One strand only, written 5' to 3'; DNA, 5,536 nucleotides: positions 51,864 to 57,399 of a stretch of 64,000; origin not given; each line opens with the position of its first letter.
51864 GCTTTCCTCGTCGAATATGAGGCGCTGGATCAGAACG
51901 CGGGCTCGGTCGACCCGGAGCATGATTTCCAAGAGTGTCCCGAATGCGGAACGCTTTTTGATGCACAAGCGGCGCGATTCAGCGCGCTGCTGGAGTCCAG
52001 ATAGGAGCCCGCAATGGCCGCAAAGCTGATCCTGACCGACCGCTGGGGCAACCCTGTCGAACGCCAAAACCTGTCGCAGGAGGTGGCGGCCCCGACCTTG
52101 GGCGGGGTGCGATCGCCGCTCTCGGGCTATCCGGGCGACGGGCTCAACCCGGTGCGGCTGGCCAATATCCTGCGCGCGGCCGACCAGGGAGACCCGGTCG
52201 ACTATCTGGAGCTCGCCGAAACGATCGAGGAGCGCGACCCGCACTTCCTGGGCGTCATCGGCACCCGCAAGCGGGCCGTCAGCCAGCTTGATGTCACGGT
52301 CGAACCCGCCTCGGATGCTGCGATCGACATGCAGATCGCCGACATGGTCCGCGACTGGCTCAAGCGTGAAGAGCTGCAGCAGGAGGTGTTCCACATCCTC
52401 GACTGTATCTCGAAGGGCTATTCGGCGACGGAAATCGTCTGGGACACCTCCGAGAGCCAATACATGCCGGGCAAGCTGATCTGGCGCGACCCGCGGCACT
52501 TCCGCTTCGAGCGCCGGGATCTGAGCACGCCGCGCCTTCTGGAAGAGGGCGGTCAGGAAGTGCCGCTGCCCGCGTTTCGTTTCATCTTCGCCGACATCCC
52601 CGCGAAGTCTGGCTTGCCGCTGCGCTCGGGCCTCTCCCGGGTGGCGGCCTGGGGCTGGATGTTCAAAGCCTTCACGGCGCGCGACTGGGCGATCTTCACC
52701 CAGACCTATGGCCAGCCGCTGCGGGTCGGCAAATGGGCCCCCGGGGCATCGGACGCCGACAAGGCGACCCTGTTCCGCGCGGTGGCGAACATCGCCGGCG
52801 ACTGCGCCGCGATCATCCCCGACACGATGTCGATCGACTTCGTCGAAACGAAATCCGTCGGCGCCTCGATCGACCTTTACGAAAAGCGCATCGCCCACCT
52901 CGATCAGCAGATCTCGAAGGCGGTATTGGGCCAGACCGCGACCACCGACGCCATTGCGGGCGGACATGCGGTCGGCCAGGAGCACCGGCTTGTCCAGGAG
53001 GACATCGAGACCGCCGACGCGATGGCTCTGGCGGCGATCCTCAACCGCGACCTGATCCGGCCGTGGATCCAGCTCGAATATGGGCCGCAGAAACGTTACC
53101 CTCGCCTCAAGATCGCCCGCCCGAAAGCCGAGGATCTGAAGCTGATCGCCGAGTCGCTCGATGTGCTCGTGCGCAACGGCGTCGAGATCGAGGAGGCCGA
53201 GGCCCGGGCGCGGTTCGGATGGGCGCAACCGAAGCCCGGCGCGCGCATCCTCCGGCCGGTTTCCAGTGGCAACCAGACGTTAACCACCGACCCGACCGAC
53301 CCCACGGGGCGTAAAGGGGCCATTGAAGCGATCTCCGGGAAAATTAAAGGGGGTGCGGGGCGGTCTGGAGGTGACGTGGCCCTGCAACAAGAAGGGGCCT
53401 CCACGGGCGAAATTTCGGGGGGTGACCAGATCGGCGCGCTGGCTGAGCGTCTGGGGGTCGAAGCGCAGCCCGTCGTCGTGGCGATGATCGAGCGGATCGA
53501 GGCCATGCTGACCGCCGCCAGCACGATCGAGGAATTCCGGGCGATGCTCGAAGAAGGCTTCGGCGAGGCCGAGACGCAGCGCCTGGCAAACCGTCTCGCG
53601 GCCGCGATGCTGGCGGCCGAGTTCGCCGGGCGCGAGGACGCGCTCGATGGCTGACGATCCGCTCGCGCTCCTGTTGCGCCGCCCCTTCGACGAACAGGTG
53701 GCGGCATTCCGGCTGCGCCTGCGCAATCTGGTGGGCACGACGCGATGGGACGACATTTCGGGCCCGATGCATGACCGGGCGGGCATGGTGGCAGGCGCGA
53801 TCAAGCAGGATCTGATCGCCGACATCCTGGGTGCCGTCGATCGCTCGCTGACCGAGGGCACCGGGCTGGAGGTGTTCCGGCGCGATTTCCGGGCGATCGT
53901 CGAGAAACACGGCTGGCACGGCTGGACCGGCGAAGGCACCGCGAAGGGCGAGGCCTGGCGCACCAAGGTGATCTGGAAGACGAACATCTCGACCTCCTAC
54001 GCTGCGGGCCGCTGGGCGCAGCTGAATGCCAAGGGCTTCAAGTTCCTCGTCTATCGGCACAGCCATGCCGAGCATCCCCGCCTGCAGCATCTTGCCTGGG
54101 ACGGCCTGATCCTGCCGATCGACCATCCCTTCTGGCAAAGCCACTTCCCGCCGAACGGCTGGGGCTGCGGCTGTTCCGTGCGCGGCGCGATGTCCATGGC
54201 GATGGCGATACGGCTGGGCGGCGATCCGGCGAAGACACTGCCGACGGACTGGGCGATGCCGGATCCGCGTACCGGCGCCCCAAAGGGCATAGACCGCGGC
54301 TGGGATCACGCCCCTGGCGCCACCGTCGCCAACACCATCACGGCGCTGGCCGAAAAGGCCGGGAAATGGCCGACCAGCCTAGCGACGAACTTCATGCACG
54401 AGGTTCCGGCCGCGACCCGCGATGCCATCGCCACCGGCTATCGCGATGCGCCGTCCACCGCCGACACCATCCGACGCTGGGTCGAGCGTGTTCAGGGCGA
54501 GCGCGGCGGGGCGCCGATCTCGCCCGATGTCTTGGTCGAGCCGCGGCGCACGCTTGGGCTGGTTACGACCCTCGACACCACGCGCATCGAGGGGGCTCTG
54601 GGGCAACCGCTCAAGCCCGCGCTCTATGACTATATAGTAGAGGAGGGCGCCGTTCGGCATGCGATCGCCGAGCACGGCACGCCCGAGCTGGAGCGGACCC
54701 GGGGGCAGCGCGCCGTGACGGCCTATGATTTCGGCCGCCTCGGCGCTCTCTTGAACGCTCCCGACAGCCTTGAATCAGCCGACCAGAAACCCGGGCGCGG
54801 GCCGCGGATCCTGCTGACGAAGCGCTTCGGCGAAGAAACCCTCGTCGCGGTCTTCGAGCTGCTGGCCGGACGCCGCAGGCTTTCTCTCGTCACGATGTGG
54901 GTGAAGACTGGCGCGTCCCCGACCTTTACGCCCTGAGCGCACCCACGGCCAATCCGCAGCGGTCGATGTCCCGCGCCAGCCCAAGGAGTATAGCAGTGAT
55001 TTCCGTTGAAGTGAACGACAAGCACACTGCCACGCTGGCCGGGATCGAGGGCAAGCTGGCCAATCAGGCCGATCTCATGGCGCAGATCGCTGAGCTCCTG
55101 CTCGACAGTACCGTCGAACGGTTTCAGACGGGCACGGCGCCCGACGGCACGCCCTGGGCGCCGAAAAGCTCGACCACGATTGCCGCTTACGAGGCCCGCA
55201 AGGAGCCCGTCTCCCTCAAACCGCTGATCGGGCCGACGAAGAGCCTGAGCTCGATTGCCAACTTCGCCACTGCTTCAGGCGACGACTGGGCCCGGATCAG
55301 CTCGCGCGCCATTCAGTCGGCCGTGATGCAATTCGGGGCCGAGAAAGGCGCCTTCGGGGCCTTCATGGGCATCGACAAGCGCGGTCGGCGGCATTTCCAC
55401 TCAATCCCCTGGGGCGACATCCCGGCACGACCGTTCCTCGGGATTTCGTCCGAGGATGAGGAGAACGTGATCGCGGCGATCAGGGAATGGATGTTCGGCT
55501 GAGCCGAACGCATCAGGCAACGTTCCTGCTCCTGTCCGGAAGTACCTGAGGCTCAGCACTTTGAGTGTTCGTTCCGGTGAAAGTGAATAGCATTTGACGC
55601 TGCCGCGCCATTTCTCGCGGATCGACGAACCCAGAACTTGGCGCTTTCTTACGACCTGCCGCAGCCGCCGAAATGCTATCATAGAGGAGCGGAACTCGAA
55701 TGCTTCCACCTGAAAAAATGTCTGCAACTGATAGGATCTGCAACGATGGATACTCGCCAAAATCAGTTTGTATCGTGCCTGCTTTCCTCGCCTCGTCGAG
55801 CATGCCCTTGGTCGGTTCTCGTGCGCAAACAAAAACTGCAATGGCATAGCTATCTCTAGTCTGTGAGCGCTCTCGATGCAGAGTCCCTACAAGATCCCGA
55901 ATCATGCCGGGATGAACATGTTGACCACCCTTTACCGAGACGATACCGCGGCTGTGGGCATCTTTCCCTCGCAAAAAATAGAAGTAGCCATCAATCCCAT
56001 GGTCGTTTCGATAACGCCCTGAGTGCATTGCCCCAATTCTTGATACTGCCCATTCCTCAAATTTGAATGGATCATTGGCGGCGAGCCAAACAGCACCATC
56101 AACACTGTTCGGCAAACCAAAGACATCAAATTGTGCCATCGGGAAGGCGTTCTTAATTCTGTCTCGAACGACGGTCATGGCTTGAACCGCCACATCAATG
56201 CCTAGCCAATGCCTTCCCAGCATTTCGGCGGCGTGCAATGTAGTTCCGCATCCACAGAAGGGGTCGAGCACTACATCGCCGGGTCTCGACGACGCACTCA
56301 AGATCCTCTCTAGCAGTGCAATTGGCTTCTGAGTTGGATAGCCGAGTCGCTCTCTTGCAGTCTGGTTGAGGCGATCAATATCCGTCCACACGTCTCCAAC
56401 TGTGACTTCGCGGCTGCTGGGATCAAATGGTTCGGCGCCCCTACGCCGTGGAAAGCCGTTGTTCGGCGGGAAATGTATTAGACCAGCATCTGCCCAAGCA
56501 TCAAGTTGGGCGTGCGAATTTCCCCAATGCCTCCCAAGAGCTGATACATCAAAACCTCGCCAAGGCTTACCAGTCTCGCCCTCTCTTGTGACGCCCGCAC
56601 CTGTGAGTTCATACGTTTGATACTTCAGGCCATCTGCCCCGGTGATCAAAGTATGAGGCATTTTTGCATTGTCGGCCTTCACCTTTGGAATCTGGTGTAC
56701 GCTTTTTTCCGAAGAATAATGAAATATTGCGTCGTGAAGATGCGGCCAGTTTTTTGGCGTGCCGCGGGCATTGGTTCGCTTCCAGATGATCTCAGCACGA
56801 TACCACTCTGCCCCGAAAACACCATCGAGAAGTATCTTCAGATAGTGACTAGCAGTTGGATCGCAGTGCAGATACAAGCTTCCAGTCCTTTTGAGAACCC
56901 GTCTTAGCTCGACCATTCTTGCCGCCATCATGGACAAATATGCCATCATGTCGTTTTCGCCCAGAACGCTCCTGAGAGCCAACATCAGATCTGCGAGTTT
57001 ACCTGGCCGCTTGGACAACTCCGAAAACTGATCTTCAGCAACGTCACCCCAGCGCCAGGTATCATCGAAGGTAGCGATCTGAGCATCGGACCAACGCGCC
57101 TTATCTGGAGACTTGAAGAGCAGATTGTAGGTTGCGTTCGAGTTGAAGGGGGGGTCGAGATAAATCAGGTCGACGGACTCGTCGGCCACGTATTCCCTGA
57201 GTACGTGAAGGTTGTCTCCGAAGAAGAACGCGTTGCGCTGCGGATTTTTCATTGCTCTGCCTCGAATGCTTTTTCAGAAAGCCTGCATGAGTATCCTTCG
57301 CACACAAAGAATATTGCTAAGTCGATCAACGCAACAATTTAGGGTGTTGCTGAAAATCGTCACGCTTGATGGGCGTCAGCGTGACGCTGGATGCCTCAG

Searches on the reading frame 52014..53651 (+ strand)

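Call 71: search_protein_families(library=pfam, proteins=[window:52014-53651:+], max_evalue=0.001)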
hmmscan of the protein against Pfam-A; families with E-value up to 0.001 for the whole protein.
window:52014-53651:+ (546 aa): 1 family
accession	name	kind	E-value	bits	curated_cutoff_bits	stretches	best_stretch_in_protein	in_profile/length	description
PF06074.18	Portal_Mu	-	1.4e-96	324.2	23.9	1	66-402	2-335/336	Portal protein of Mu bacteriophage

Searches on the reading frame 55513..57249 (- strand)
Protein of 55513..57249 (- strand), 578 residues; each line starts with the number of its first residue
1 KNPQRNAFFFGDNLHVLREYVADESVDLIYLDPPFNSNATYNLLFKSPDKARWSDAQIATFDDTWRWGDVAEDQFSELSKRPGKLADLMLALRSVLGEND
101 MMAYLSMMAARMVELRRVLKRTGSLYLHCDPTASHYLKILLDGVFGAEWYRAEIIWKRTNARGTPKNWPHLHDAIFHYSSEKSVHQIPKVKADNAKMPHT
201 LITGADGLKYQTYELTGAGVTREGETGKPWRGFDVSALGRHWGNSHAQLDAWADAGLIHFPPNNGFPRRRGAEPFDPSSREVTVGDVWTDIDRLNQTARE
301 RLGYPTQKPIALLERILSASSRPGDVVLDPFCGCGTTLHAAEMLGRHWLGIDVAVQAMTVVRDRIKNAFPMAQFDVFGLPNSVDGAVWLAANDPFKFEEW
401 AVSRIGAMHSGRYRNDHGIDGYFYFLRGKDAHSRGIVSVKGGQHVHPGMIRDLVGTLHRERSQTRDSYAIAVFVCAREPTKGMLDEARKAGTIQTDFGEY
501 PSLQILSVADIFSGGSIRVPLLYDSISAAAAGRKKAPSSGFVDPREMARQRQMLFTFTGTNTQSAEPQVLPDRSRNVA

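Call 36: search_protein_families(library=pfam, proteins=[window:55513-57249:-], max_evalue=0.001)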
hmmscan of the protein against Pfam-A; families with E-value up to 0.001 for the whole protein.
window:55513-57249:- (578 aa): 2 families
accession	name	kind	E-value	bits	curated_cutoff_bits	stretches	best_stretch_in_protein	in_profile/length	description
PF01555.25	N6_N4_Mtase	-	7.7e-39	134.4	26.7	1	26-357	1-215/221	DNA methylase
PF02086.21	MethyltransfD12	-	0.00049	20.4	22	0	22-57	172-207/253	D12 class N6 adenine-specific DNA methyltransferase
